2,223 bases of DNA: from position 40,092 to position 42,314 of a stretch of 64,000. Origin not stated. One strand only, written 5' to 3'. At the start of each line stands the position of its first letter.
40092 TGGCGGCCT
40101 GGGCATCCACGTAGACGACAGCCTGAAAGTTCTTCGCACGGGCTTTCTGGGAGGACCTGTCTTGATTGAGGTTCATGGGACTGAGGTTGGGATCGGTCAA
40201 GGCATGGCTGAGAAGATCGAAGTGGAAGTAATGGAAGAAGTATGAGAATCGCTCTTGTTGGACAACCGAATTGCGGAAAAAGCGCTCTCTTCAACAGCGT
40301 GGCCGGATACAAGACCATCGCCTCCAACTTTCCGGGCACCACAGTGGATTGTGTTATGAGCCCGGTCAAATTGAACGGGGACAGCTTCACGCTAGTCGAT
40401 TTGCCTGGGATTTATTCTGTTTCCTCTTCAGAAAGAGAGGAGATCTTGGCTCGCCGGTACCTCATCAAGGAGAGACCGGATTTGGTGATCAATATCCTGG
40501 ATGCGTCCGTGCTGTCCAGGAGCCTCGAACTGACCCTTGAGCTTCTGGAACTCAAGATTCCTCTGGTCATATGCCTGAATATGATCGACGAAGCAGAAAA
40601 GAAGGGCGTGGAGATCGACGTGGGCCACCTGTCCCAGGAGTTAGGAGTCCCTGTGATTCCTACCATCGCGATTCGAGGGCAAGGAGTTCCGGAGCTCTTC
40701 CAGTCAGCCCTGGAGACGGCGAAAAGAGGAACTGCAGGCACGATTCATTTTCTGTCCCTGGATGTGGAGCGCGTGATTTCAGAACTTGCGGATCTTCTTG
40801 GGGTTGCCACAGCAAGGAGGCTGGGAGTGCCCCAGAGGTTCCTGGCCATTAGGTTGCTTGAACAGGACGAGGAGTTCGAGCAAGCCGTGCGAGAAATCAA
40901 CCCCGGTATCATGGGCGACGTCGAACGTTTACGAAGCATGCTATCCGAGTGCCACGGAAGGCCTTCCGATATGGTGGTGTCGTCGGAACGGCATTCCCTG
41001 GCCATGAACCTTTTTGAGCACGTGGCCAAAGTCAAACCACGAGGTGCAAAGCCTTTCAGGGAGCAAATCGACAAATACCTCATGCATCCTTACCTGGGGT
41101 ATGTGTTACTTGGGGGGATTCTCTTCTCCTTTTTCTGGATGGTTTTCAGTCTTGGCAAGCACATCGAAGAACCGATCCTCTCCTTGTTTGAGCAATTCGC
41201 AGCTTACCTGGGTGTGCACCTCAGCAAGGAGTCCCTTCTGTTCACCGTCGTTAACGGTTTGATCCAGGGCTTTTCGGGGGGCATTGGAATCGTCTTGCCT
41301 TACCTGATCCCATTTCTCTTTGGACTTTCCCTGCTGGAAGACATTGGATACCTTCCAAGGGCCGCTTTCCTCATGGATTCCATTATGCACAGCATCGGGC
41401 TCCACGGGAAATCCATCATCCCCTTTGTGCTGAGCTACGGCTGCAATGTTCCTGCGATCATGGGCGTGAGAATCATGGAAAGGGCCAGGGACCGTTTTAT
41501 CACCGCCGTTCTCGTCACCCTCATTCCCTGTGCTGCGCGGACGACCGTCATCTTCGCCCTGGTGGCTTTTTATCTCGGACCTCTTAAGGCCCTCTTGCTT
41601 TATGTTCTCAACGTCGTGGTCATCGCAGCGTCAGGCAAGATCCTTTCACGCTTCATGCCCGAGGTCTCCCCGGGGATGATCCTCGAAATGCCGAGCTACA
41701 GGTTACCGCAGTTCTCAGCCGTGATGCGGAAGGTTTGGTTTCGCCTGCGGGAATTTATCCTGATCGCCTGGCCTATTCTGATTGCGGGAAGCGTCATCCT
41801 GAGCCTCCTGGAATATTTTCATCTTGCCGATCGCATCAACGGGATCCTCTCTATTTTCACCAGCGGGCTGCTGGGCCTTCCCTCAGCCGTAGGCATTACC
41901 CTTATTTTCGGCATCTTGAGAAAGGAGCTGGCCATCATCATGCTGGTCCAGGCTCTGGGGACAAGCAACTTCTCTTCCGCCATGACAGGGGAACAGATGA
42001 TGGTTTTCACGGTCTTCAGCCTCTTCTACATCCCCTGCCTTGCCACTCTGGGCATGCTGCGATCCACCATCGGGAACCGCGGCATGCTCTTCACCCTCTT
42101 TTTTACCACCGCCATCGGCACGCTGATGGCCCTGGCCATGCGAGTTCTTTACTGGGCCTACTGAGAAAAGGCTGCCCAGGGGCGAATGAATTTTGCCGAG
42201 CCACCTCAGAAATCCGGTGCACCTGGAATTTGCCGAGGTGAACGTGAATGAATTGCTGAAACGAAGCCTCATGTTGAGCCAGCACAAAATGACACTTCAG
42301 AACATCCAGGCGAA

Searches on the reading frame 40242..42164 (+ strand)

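Call 85: search_protein_families(library=pfam, proteins=[window:40242-42164:+], max_evalue=0.00001)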
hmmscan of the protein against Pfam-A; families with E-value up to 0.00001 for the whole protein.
window:40242-42164:+ (640 aa): 6 families
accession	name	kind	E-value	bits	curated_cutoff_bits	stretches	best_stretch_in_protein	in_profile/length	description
PF02421.24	FeoB_N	-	5.5e-55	185.6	27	1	2-154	2-154/156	Ferrous iron transport protein B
PF07670.19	Gate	-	1.1e-27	96.9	29.6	2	351-442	4-102/104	Nucleoside recognition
PF01926.29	MMR_HSR1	-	5.2e-22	78.5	21.9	1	2-113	1-112/113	50S ribosome-binding GTPase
PF07664.17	FeoB_C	-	1.6e-13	50.6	26.6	1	451-501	2-54/54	Ferrous iron transport protein B C terminus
PF17910.6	FeoB_Cyto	-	1.4e-09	38.7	23.4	1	174-261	4-88/90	FeoB cytosolic helical domain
PF04548.22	AIG1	-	2.2e-07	30.8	27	1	2-96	2-101/212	AIG1 family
